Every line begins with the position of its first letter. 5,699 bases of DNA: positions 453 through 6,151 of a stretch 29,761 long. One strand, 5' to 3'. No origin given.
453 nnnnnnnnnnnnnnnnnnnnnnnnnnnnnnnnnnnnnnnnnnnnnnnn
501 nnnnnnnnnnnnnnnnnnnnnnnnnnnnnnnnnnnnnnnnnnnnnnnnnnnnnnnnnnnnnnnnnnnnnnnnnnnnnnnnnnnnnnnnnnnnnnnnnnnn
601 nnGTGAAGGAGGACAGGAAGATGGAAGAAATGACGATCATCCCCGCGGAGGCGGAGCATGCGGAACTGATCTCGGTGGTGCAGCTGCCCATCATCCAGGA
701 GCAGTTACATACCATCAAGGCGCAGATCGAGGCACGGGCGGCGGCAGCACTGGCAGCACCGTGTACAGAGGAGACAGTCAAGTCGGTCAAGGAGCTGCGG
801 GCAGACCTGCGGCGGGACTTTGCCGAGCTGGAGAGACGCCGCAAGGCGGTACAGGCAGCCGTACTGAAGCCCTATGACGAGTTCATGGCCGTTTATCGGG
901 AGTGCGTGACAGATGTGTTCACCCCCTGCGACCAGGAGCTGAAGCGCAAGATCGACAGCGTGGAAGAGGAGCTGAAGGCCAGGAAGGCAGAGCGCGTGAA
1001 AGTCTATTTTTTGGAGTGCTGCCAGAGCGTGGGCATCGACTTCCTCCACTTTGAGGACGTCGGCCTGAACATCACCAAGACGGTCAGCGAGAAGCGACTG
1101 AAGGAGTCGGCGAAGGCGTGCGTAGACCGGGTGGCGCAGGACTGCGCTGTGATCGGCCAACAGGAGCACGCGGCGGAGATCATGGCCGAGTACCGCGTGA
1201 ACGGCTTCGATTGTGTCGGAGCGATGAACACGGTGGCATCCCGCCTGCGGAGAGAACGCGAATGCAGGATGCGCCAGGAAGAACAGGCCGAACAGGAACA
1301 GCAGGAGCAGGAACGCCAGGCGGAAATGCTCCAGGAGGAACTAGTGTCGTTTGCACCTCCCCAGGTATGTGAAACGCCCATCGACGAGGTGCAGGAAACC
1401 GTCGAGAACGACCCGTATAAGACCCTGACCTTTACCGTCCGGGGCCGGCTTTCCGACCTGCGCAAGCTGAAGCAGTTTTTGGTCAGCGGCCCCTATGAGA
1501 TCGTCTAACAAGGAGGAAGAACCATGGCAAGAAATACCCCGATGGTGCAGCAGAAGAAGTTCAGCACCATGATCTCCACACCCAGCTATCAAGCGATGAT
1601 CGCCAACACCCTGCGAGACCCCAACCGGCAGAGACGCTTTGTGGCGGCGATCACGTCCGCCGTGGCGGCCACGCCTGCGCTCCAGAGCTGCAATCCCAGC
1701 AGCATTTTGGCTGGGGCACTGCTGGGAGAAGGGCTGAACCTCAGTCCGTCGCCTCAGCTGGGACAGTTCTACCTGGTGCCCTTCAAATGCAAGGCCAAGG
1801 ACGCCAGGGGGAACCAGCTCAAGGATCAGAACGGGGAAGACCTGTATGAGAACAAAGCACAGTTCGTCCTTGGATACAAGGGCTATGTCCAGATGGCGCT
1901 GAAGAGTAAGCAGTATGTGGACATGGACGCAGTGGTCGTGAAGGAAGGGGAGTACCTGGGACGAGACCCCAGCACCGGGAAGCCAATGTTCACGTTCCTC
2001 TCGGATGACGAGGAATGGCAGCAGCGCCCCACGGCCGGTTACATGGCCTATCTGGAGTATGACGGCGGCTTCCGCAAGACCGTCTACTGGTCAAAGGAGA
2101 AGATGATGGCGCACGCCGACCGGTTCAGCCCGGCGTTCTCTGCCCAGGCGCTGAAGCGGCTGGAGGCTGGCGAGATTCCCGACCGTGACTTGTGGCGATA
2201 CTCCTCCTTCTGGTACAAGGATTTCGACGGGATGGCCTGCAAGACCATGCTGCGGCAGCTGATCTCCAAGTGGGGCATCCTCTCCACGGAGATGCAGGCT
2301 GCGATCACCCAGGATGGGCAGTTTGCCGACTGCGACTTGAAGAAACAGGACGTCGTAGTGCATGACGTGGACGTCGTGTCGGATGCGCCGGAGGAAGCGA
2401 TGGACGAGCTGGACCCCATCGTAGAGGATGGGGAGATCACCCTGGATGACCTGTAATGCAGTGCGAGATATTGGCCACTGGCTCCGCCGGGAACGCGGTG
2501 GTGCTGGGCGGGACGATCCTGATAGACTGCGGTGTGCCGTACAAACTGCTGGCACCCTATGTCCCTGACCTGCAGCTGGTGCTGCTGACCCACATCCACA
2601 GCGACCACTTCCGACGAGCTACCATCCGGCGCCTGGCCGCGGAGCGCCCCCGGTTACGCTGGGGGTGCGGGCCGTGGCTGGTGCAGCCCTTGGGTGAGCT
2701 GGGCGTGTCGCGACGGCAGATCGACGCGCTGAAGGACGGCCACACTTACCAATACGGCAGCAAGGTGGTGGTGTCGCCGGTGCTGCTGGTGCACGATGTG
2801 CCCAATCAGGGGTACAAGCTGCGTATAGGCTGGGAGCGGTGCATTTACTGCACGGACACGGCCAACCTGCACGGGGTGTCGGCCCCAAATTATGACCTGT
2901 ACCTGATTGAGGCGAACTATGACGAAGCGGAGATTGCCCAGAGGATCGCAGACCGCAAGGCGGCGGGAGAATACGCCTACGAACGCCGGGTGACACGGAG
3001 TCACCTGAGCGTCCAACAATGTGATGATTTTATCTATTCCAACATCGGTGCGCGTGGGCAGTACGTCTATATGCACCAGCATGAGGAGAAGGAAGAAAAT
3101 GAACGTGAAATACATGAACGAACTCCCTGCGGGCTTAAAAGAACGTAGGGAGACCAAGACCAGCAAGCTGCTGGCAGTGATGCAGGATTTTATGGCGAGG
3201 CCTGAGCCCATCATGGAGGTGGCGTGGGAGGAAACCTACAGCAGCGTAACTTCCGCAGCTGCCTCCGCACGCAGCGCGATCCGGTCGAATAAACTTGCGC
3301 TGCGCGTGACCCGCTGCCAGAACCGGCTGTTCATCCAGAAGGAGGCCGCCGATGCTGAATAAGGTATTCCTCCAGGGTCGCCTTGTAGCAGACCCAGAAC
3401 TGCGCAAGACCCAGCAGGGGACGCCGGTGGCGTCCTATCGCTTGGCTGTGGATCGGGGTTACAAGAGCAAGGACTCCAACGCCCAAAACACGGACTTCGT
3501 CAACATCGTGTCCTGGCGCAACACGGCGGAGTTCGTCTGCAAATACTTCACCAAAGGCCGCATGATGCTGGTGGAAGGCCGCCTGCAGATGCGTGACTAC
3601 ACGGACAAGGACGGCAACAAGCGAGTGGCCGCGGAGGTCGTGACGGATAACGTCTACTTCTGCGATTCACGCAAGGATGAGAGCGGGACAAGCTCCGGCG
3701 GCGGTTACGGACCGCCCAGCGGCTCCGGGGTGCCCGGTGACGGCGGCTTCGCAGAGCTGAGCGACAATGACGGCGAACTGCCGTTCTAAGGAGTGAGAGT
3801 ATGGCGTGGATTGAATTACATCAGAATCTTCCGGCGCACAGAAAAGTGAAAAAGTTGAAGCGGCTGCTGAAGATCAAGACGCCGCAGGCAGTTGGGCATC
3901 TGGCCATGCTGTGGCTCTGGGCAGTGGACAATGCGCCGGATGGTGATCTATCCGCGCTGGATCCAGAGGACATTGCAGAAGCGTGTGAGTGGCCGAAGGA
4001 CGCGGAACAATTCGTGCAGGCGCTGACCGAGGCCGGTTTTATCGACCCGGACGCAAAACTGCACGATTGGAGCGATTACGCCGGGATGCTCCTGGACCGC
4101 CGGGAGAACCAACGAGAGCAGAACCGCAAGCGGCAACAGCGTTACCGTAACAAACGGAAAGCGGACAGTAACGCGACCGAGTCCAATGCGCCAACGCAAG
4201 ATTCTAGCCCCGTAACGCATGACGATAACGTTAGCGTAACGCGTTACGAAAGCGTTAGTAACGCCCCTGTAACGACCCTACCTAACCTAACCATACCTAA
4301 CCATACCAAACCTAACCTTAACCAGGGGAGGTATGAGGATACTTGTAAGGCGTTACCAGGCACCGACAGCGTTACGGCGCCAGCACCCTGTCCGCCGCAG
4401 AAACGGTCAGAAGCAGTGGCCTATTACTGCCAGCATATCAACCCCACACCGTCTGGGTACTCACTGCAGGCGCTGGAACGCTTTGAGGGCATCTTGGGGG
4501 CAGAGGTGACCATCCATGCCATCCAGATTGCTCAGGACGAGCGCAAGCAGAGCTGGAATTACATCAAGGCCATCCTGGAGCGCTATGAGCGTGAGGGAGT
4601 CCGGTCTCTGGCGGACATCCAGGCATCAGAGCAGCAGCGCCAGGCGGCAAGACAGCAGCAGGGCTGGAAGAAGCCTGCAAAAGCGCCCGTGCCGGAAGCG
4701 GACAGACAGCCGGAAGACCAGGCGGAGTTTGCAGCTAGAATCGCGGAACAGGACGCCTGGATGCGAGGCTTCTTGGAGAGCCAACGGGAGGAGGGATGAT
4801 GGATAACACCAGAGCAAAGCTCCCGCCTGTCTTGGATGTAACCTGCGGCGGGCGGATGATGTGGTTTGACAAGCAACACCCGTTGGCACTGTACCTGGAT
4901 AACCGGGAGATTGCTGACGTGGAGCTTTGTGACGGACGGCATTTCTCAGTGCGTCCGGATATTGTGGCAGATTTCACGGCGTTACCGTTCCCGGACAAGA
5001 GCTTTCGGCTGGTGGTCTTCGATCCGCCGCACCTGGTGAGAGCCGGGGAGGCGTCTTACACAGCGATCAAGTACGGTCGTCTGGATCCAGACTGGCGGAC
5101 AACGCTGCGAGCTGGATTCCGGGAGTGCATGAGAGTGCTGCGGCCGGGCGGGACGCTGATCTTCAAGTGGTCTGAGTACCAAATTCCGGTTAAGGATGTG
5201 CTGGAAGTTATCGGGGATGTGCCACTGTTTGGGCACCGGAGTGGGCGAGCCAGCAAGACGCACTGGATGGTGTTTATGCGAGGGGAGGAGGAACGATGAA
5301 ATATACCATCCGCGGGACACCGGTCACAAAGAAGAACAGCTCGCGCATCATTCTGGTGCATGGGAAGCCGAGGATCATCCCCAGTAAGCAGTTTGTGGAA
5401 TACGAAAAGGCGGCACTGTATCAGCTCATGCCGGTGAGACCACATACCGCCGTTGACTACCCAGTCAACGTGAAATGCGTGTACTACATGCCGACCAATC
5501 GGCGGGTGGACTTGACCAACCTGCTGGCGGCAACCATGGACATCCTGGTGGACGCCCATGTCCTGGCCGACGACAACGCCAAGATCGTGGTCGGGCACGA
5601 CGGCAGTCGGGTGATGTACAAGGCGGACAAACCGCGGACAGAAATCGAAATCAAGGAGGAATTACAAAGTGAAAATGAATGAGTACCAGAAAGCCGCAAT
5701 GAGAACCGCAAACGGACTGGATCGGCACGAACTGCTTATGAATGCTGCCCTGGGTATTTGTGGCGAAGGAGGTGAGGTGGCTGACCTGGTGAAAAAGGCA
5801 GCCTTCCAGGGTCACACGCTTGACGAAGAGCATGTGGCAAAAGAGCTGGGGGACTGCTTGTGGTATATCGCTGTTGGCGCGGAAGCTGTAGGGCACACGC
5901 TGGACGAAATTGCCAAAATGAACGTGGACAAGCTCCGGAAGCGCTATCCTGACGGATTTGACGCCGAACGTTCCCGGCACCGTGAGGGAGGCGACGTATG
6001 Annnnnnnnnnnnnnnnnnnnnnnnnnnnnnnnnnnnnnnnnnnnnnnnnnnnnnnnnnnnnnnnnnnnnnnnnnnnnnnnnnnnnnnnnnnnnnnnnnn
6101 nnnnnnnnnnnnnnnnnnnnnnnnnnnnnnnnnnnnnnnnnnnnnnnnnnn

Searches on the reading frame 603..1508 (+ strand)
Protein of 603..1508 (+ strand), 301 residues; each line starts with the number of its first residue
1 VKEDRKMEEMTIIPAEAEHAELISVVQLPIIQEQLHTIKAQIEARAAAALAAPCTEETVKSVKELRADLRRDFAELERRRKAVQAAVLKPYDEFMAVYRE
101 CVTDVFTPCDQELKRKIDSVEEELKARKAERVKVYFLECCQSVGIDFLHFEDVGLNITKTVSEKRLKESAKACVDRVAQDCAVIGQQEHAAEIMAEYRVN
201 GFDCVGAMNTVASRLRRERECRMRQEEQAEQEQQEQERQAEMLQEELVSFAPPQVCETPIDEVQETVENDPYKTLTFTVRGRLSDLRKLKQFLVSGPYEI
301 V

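Call 21: search_protein_families(library=pfam, proteins=[window:603-1508:+], max_evalue=0.01)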
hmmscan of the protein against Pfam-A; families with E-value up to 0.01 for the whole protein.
window:603-1508:+ (301 aa): 1 family
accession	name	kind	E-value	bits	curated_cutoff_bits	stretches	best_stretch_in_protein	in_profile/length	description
PF07083.16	DUF1351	-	3.4e-17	63.3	27.8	1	34-184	14-164/210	Protein of unknown function (DUF1351)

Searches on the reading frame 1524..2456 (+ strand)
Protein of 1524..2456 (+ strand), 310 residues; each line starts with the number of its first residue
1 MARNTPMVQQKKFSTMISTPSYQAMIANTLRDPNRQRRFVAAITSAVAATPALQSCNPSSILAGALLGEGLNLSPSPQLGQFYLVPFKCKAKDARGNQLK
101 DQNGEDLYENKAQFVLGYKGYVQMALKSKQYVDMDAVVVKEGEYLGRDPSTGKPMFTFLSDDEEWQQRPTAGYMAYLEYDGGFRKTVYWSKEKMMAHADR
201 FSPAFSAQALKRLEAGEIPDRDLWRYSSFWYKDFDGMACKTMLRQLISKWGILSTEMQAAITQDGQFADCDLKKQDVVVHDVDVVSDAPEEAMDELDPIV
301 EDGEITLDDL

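Call 21: search_protein_families(library=pfam, proteins=[window:1524-2456:+], max_evalue=0.01)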
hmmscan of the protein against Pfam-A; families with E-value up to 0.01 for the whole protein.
window:1524-2456:+ (310 aa): 1 family
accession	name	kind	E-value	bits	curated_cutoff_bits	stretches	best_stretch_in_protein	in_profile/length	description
PF03837.19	RecT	-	1.4e-35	123.1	24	1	38-266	2-187/198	RecT family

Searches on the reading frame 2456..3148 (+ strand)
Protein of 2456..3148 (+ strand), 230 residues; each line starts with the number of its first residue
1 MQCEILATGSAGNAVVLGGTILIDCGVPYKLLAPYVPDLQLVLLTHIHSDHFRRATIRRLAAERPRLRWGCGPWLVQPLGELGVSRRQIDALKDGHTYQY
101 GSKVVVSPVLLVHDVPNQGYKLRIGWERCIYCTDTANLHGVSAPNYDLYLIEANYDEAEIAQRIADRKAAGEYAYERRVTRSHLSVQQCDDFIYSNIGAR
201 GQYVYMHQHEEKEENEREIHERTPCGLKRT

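Call 21: search_protein_families(library=pfam, proteins=[window:2456-3148:+], max_evalue=0.01)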
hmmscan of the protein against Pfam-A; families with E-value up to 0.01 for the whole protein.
window:2456-3148:+ (230 aa): 3 families
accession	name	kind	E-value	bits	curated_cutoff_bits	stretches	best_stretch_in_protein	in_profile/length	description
PF12706.13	Lactamase_B_2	-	3.5e-09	37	27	1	21-188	3-182/200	Beta-lactamase superfamily domain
PF00753.33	Lactamase_B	-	0.00012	22.5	22.7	1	9-52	3-57/196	Metallo-beta-lactamase superfamily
PF13483.12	Lactamase_B_3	-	0.0032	17.9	24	1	18-103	16-89/160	Beta-lactamase superfamily domain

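Call 101: search_solved_structures(query=window:2456-3145:+, max_evalue=0.01)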
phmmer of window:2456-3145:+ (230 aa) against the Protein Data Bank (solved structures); distinct sequences matched with E-value up to 0.01: 1.
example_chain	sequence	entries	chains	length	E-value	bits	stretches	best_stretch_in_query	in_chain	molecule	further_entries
7u2r_A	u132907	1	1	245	0.0067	19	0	13-62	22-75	Apyc1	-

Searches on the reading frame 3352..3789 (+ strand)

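Call 21: search_protein_families(library=pfam, proteins=[window:3352-3789:+], max_evalue=0.01)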
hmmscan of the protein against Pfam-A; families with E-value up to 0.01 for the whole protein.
window:3352-3789:+ (145 aa): 1 family
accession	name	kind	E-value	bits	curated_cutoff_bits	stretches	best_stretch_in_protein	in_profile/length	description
PF00436.31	SSB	-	3.7e-31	107.7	26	1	2-103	1-103/104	Single-strand binding protein family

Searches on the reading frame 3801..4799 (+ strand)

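Call 21: search_protein_families(library=pfam, proteins=[window:3801-4799:+], max_evalue=0.01)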
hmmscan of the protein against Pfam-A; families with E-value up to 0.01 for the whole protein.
window:3801-4799:+ (332 aa): 1 family
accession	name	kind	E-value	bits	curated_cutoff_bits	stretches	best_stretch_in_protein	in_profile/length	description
PF07261.16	DnaB_2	-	4.4e-06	26.7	22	1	232-276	29-73/74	Replication initiation and membrane attachment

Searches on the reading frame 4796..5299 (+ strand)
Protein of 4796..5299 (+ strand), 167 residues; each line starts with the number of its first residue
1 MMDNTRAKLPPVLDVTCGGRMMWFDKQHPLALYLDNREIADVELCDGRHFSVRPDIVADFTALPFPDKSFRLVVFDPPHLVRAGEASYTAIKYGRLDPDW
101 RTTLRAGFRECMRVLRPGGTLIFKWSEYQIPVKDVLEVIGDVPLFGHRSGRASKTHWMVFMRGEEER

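Call 21: search_protein_families(library=pfam, proteins=[window:4796-5299:+], max_evalue=0.01)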
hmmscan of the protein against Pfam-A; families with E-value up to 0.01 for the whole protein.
window:4796-5299:+ (167 aa): 2 families
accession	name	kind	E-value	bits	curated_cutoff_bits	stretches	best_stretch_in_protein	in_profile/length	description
PF08241.18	Methyltransf_11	-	5.3e-06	27.4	21.2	0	105-123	77-95/95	Methyltransferase domain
PF13649.12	Methyltransf_25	-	0.00036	21.6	27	0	56-119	51-97/97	Methyltransferase domain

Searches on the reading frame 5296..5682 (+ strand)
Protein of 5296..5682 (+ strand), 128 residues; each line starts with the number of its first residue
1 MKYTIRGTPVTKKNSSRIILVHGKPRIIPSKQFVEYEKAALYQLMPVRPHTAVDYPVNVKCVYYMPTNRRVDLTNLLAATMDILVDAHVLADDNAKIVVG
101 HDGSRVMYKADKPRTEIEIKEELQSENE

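Call 21: search_protein_families(library=pfam, proteins=[window:5296-5682:+], max_evalue=0.01)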
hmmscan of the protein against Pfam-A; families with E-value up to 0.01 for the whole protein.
window:5296-5682:+ (128 aa): 1 family
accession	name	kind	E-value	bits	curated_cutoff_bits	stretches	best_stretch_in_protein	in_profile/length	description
PF05866.16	RusA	-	7.7e-08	33.4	22.8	1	9-120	4-124/124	Endodeoxyribonuclease RusA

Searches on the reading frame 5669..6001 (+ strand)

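Call 96: search_protein_families(library=pfam, proteins=[window:5669-6001:+], max_evalue=0.01)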
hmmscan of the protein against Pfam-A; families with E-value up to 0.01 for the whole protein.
window:5669-6001:+ (110 aa): 1 family
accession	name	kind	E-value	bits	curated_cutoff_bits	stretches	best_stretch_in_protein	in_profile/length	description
PF03819.22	MazG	-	5e-10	39.9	22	1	29-97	9-74/74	MazG nucleotide pyrophosphohydrolase domain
